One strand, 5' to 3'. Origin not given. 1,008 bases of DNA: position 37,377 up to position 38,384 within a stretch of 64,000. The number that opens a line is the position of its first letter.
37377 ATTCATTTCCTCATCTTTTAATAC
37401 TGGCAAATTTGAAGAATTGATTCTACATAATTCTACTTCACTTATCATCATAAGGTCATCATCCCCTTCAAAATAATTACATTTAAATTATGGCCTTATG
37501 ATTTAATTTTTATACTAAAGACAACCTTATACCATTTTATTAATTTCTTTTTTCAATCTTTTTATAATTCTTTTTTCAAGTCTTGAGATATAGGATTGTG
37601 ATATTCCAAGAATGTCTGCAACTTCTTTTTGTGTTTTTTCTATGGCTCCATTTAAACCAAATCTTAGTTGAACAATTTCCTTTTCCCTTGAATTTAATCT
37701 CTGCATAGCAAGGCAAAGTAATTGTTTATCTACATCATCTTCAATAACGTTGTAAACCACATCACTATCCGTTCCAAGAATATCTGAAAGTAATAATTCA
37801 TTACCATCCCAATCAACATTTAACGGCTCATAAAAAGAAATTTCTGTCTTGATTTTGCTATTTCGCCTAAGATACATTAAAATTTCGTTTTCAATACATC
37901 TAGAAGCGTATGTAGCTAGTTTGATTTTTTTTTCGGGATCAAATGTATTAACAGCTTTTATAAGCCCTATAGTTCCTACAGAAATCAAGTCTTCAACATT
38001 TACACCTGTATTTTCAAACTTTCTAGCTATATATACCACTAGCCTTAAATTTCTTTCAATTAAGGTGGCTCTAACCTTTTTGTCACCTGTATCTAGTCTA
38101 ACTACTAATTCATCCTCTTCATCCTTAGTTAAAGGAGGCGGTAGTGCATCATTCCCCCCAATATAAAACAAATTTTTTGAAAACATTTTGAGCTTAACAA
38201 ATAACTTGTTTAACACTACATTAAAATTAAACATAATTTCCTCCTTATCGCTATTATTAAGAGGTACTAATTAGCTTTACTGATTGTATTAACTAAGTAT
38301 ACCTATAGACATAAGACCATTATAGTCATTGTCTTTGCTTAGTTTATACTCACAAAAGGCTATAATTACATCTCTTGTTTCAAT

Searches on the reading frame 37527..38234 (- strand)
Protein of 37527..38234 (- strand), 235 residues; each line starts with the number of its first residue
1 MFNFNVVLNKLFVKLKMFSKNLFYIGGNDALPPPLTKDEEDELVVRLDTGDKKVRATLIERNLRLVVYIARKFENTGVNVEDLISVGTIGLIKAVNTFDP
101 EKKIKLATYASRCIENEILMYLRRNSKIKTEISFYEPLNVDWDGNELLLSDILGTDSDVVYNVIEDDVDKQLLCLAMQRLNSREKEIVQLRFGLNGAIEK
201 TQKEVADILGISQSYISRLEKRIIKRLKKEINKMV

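Call 3: search_protein_families(library=pfam, proteins=[window:37527-38234:-], max_evalue=0.1)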
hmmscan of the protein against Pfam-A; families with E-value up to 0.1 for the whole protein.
window:37527-38234:- (235 aa): 16 families
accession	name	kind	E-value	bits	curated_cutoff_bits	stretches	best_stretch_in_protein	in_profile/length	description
PF04542.20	Sigma70_r2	-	3.9e-20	71.9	24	1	58-127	1-70/71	Sigma-70 region 2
PF04545.22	Sigma70_r4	-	4.2e-15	55.4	24.1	1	176-229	1-50/50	Sigma-70, region 4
PF01381.28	HTH_3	-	5.9e-06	26.7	23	1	200-222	10-32/55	Helix-turn-helix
PF13560.12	HTH_31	-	0.005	17.6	27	1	200-222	15-37/64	Helix-turn-helix domain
PF08281.18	Sigma70_r4_2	-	0.03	14.4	25.7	0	176-214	7-41/54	Sigma-70, region 4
PF12802.13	MarR_2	-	0.042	14.5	27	0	200-224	21-45/61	MarR family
PF13384.12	HTH_23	-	0.043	14.1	24.6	1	200-222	18-40/50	Homeodomain-like domain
PF04814.19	HNF-1_N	-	0.048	14.5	29.7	1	201-218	136-153/175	Hepatocyte nuclear factor 1 (HNF-1), N terminus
PF12728.13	HTH_17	-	0.048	14.4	27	0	201-219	3-22/51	Helix-turn-helix domain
PF21205.3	Rep3_C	-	0.054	14.2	21.1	0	207-233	7-35/59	Initiator Rep protein, WH2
PF05269.17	Phage_CII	-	0.055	14.2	21.3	0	198-221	22-45/91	Bacteriophage CII protein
PF12844.13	HTH_19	-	0.061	13.7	30.2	0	200-221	13-34/64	Helix-turn-helix domain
PF13744.12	HTH_37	-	0.073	13.3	27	0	201-227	33-59/80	Helix-turn-helix domain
PF13518.12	HTH_28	-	0.077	13.5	25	0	201-222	14-35/52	Helix-turn-helix domain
PF13413.12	HTH_25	-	0.093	13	24.6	0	201-230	12-41/62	Helix-turn-helix domain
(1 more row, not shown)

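Call 4: search_protein_families(library=ncbifam, proteins=[window:37527-38234:-], max_evalue=0.1)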
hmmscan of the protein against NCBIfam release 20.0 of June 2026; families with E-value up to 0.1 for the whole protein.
window:37527-38234:- (235 aa): 75 families (the best 25 are shown)
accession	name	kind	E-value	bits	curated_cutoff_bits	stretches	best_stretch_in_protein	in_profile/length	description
NF006158.0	PRK08301.1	equivalog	7.2e-128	425.1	339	1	2-235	8-241/241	RNA polymerase sporulation sigma factor SigE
TIGR02835.1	spore_sigmaE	equivalog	5.1e-127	422.1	348.6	1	3-235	2-234/234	RNA polymerase sporulation sigma factor SigE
NF004471.0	PRK05803.1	subfamily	1.1e-80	270.3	252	1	10-233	8-230/235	RNA polymerase sporulation sigma factor SigK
TIGR02846.1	spore_sigmaK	equivalog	1.4e-77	260.3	298.65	1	22-231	17-226/227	RNA polymerase sporulation sigma factor SigK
NF006071.0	PRK08215.1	equivalog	2.6e-39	135.4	372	2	32-130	16-114/258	RNA polymerase sporulation sigma factor SigG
TIGR02850.1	spore_sigG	equivalog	3.2e-38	131.6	457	2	28-130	9-111/254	RNA polymerase sporulation sigma factor SigG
NF004052.0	PRK05572.1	subfamily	1.5e-35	123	311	2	35-133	14-112/252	SigF/SigG family RNA polymerase sporulation sigma factor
TIGR02980.1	SigBFG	subfamily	5.4e-35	121.1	234.35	2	52-128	2-79/227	SigB/SigF/SigG family RNA polymerase sigma factor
TIGR02937.1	sigma70-ECF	superfamily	1e-34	119.6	42.9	1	55-230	3-164/165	sigma-70 family RNA polymerase sigma factor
TIGR02885.1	spore_sigF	equivalog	5.9e-34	117.9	321.45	2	44-133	2-91/231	RNA polymerase sporulation sigma factor SigF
TIGR02394.1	rpoS_proteo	equivalog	7.6e-33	114.2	378.7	2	32-118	25-111/285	RNA polymerase sigma factor RpoS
TIGR02997.1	Sig70-cyanoRpoD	subfamily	3.3e-29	102.1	384.5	2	41-126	63-147/298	RNA polymerase sigma factor, RpoD/SigA family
NF004207.0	PRK05657.1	equivalog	5.6e-29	101.5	394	2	32-118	68-154/329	RNA polymerase sigma factor RpoS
NF005143.0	PRK06596.1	subfamily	3.2e-28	99.1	241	2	33-128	27-123/285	RNA polymerase factor sigma-32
TIGR02392.1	rpoH_proteo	equivalog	1.3e-27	97.1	323.1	2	33-128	14-110/270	RNA polymerase sigma factor RpoH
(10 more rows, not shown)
